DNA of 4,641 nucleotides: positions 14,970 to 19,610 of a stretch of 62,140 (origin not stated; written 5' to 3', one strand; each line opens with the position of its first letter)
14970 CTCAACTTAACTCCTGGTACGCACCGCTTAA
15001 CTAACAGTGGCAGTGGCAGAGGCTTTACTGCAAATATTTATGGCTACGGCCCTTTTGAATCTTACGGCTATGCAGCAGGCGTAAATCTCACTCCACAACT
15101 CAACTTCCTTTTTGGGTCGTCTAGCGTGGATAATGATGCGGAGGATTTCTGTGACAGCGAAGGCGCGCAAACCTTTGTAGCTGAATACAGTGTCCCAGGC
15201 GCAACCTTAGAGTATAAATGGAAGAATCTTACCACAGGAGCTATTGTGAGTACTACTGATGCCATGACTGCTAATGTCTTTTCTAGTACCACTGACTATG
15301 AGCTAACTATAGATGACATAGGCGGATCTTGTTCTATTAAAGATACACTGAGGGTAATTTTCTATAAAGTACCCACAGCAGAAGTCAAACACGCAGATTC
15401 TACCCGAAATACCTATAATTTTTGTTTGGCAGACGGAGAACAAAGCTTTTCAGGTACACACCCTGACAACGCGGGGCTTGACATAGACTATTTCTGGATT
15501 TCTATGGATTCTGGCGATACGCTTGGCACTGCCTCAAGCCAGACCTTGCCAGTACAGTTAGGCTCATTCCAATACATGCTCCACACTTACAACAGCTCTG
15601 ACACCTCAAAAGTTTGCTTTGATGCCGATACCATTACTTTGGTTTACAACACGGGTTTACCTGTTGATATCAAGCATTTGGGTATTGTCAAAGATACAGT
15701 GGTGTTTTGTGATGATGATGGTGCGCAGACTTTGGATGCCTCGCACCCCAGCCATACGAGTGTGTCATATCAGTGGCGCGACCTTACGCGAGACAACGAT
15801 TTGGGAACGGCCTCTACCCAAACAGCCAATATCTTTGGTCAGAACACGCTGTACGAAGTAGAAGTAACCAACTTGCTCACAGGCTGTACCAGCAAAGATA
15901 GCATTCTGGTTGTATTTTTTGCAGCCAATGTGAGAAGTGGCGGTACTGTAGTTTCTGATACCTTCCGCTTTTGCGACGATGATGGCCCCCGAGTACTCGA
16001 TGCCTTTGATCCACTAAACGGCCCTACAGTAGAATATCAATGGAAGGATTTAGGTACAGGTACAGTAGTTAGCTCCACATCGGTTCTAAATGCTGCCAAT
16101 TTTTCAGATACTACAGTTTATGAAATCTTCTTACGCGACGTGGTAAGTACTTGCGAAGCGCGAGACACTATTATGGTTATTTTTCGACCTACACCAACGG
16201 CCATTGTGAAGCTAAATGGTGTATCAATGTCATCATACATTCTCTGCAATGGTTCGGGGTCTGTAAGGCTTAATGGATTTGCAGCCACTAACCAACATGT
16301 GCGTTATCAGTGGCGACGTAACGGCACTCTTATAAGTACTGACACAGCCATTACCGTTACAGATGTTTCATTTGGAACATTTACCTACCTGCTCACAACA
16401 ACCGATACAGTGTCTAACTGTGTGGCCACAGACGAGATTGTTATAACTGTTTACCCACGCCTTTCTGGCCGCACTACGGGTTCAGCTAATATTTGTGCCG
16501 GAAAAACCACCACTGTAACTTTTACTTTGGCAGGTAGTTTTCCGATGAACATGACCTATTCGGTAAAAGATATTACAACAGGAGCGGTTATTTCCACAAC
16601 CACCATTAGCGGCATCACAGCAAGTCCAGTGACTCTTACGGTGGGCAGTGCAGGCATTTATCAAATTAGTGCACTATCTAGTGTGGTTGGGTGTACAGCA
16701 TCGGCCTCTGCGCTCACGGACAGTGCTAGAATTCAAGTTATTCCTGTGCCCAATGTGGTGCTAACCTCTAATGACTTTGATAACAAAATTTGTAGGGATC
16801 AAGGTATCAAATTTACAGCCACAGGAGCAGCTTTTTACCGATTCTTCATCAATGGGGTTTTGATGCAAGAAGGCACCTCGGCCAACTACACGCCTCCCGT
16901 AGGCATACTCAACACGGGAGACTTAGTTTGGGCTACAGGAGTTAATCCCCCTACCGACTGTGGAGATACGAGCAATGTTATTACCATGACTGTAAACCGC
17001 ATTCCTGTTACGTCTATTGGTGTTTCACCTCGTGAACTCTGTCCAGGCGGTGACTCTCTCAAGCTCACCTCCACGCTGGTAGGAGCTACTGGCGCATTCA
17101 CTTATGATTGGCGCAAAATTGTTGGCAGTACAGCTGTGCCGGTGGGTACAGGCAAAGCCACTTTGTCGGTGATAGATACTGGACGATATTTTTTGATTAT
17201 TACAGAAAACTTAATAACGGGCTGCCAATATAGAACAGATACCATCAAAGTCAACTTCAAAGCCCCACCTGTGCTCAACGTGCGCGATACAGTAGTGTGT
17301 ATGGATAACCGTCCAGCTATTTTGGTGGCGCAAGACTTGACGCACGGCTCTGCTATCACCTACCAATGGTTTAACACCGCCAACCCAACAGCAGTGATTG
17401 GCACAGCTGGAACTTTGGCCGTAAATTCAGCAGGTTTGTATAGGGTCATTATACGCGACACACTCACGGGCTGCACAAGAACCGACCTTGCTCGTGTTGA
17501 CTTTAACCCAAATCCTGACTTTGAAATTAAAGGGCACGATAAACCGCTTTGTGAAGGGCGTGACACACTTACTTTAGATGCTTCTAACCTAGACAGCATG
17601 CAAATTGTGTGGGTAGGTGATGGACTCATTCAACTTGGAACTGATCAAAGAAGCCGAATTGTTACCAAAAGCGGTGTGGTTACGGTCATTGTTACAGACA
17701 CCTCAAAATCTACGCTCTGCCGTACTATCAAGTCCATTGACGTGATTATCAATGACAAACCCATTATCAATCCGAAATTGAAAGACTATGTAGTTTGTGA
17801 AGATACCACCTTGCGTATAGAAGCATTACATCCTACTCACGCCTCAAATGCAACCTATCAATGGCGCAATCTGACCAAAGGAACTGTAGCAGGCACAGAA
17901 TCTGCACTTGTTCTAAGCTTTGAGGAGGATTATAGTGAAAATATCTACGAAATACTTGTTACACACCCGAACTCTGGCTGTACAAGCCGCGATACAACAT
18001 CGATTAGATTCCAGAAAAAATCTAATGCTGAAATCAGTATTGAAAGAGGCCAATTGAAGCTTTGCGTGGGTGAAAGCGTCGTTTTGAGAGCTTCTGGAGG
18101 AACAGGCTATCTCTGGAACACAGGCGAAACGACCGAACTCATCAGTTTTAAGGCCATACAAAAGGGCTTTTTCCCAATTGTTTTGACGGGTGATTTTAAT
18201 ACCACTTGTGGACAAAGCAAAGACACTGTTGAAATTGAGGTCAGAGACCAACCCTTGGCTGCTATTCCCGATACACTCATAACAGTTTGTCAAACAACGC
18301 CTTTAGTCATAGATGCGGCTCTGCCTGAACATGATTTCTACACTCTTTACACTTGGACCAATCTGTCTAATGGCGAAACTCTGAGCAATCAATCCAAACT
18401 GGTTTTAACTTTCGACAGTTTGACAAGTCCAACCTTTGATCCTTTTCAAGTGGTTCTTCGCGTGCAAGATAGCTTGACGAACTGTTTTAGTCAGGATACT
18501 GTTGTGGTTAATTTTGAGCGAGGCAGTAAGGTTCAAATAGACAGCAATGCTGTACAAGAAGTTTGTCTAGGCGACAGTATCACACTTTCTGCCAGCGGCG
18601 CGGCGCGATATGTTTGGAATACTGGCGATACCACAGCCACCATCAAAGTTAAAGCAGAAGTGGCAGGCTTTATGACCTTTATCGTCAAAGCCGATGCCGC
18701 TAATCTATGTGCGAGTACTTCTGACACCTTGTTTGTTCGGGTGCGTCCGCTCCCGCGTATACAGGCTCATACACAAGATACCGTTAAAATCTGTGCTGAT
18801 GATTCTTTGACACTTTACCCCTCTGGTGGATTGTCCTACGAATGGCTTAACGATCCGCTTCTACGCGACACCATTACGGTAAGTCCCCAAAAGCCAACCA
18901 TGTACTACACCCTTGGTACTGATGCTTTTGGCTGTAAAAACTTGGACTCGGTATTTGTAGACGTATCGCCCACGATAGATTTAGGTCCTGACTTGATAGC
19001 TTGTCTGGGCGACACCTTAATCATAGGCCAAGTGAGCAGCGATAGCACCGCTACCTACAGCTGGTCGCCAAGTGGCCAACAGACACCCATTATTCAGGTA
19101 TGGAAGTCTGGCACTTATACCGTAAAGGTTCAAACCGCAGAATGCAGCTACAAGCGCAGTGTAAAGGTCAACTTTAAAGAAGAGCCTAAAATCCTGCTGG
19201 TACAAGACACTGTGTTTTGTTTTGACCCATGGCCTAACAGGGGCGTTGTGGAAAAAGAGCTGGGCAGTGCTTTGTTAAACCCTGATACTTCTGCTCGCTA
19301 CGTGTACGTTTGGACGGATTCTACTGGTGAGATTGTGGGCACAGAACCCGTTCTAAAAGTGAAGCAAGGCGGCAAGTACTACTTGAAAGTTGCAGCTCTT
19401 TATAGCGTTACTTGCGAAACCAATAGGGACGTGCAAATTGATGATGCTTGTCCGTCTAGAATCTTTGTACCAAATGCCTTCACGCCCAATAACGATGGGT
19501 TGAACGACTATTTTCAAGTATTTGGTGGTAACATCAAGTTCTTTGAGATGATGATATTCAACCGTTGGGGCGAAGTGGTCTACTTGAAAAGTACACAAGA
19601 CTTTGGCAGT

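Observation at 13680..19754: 2024-aa T9SS type-B adhesin built from Cys-pair Ig-like repeats, without an adjacent PorP/SprF partner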

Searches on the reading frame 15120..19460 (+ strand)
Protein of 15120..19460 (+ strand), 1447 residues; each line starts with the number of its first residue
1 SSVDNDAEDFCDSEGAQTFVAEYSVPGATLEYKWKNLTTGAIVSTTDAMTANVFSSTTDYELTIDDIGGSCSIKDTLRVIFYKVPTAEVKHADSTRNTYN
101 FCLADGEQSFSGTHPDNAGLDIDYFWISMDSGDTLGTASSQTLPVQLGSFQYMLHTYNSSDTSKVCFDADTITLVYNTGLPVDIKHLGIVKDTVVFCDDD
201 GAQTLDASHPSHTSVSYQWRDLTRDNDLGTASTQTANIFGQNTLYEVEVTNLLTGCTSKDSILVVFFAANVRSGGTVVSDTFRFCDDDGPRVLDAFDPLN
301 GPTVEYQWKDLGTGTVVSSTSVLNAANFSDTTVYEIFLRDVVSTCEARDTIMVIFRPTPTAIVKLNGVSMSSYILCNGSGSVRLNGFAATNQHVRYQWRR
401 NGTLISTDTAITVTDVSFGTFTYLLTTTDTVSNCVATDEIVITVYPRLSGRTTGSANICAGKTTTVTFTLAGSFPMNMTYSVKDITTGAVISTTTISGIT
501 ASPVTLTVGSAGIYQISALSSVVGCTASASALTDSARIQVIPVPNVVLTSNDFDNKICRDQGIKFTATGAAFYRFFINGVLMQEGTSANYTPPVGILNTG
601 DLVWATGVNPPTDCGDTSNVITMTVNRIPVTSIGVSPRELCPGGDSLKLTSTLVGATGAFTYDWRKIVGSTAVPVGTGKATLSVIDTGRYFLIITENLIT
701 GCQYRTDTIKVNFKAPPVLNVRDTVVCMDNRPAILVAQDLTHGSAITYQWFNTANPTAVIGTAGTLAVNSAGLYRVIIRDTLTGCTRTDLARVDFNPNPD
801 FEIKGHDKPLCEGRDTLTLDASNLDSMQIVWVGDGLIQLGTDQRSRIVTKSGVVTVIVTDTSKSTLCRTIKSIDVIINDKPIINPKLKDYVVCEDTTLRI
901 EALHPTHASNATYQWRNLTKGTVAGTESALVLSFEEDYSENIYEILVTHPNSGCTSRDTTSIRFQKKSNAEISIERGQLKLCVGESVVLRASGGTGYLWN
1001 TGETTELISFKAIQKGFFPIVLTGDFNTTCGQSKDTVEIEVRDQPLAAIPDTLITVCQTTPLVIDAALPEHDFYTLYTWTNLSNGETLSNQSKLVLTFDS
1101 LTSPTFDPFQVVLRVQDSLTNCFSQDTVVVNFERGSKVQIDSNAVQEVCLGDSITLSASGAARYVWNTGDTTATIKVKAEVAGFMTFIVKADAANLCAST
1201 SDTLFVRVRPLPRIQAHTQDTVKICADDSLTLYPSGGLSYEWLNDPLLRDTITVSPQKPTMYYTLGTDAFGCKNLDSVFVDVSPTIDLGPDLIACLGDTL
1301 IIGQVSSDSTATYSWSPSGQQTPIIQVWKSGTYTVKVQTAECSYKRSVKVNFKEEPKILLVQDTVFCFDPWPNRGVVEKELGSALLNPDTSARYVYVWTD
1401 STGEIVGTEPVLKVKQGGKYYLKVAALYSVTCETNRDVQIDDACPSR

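Call 26: search_solved_structures(query=window:15120-19460:+, max_evalue=1, show_alignments=1)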
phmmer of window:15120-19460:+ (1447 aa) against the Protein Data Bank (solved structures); distinct sequences matched with E-value up to 1: 3.
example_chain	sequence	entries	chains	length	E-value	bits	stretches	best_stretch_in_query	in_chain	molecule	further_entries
9flp_A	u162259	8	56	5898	5.7e-12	47.1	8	599-822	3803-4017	The grappling hook protein A in the bacterium Aureispira sp. CCB-QB1 | The grappling hook protein A (GhpA) in the bacterium Aureispira sp. CCB-QB1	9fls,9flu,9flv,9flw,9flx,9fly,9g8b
5lxk_A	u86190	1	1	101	0.11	13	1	643-716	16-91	Decoration protein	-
8t9l_B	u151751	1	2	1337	0.22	12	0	343-485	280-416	Nucleoporin POM152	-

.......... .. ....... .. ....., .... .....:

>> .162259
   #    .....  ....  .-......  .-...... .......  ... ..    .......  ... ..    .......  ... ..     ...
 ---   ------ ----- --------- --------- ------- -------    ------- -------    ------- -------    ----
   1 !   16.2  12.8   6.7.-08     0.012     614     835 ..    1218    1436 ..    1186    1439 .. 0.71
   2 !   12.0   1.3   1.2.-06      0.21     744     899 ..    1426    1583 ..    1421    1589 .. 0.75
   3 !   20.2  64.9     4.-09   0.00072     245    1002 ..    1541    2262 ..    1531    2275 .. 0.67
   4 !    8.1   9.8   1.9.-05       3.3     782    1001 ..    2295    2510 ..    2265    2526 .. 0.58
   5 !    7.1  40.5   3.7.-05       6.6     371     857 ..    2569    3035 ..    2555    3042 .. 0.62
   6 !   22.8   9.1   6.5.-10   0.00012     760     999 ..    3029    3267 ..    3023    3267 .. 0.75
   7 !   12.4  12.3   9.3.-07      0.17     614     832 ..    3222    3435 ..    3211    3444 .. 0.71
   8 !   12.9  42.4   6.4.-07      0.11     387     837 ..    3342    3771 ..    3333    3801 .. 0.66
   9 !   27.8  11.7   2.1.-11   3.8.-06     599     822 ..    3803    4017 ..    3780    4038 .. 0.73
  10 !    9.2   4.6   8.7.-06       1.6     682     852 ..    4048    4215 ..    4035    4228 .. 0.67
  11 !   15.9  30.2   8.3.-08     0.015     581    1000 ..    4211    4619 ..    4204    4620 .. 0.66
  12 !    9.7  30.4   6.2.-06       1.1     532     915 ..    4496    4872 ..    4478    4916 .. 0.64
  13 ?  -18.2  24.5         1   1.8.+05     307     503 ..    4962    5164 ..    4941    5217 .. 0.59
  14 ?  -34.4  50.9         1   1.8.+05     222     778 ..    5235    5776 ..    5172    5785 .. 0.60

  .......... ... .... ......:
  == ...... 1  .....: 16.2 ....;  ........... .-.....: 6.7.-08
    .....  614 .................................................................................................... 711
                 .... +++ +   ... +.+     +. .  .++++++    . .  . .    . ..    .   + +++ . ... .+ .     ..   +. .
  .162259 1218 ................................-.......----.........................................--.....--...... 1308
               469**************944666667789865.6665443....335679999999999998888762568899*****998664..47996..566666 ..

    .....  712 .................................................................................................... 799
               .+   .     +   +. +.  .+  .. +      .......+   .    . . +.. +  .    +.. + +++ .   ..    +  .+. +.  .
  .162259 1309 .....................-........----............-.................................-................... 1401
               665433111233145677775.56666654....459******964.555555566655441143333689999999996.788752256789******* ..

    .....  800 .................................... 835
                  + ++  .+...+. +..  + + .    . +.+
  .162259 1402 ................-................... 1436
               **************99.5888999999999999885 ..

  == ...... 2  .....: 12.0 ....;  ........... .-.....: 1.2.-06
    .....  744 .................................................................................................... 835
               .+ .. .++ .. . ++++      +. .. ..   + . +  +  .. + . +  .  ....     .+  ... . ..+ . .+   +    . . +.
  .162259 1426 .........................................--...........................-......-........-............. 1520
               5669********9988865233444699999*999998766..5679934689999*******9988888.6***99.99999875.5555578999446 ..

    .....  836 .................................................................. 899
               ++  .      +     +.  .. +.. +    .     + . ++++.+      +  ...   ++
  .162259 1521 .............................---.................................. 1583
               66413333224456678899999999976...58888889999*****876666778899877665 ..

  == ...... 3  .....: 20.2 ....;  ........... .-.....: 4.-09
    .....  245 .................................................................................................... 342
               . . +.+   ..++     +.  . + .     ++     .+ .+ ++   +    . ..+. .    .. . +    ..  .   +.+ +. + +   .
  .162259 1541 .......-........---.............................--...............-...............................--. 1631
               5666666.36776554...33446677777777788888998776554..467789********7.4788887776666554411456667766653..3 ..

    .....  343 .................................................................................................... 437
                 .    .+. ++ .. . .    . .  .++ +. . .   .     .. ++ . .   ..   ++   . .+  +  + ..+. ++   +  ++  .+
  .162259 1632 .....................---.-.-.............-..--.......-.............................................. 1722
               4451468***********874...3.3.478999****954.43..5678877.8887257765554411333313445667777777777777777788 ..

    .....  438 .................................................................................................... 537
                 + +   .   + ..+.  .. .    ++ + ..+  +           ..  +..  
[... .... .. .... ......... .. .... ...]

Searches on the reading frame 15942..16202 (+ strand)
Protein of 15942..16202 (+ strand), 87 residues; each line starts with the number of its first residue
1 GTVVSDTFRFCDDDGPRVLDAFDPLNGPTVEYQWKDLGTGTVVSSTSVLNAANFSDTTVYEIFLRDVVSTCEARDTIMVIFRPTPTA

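Call 43: predict_structure(alignment_id=A2)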
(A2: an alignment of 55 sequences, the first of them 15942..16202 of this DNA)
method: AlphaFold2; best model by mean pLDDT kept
length: 87 residues; sequences in the alignment: 55
mean_pLDDT: 93.5   pTM: 0.80
mean pLDDT of the five models: 93.5, 93.4, 93.3, 93.0, 92.5
residues with pLDDT >= 90: 79; 70-90: 4; 50-70: 1; < 50: 3
segments of 3 or more residues with pLDDT < 50: 1-3
pLDDT, mean of each block of 10 residues (from residue 1): 74 96 94 98 98 97 96 96 91
secondary structure, 60 per line:
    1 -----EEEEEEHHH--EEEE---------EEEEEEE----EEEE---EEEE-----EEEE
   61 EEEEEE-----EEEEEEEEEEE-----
elements in order: E6-11 E17-20 E30-36 E41-44 E48-51 E57-66 E72-82

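Call 46: fold_search(model_id=the predicted structure, library=pdb)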
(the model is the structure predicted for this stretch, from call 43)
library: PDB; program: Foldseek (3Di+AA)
matches with E <= 10: 1344; with E <= 0.001: 0
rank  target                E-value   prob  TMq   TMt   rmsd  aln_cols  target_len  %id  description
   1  6e57_C                1.1e-03  1.00  0.73  0.19   3.2        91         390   14  Bacteroides ovatus mixed-linkage glucan utilization locus (MLGUL) SGBP-B in complex with mixed-linkage heptasaccharide (released 2019-05-29)
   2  2e7m_MODEL_1_A        2.4e-03  1.00  0.74  0.59   2.9        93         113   17  Solution structure of the PKD domain (329-428) from human KIAA0319 (released 2007-07-17)
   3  6e9b_C                2.5e-03  1.00  0.62  0.17   3.6        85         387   18  Bacteroides ovatus mixed-linkage glucan utilization locus (MLGUL) SGBP-B in complex with mixed-linkage heptasaccharide (released 2019-05-15)
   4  6e57_D                2.6e-03  1.00  0.70  0.18   3.0        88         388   16  Bacteroides ovatus mixed-linkage glucan utilization locus (MLGUL) SGBP-B in complex with mixed-linkage heptasaccharide (released 2019-05-29)
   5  6e57_B                3.1e-03  1.00  0.66  0.18   3.7        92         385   16  Bacteroides ovatus mixed-linkage glucan utilization locus (MLGUL) SGBP-B in complex with mixed-linkage heptasaccharide (released 2019-05-29)
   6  4r5o_B                3.9e-03  1.00  0.67  0.16   3.8        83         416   11  Crystal structure of a Quinonprotein alcohol dehydrogenase-like protein (BT1487) from Bacteroides thetaiotaomicron VPI (released 2014-09-10)
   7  4r5o_D                4.6e-03  1.00  0.67  0.16   3.8        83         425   11  Crystal structure of a Quinonprotein alcohol dehydrogenase-like protein (BT1487) from Bacteroides thetaiotaomicron VPI (released 2014-09-10)
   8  4r5o_A                4.9e-03  1.00  0.67  0.16   3.8        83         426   11  Crystal structure of a Quinonprotein alcohol dehydrogenase-like protein (BT1487) from Bacteroides thetaiotaomicron VPI (released 2014-09-10)
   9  6e57_A                6.2e-03  1.00  0.72  0.18   3.0        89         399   15  Bacteroides ovatus mixed-linkage glucan utilization locus (MLGUL) SGBP-B in complex with mixed-linkage heptasaccharide (released 2019-05-29)
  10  5oyj_D                7.3e-03  1.00  0.69  0.30   4.0        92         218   18  Crystal structure of VEGFR-2 domains 4-5 in complex with DARPin D4b (released 2018-03-14)
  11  5b5k                  7.3e-03  1.00  0.64  0.27   3.6        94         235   13  Crystal structure of Izumo1, the mammalian sperm ligand for egg Juno (released 2016-07-06)
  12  1op4                  7.8e-03  1.00  0.49  0.34   7.3        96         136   16  Solution Structure of Neural Cadherin Prodomain (released 2004-03-16)
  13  8f2o_l                9.2e-03  0.98  0.41  0.12   6.0        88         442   10  Phi-29 expanded, DNA-packaged fiberless prohead (released 2023-11-15)
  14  5jk9_B                1.2e-02  1.00  0.70  0.29   3.0        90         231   17  Crystal structure of human IZUMO1 (released 2016-06-22)
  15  9flv_A                1.3e-02  1.00  0.56  0.15   4.4        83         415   19  CryoEM structure of the fragment-5 (2393-2807) in the grappling hook protein A (GhpA) in the bacterium Aureispira sp.  (released 2024-10-16)
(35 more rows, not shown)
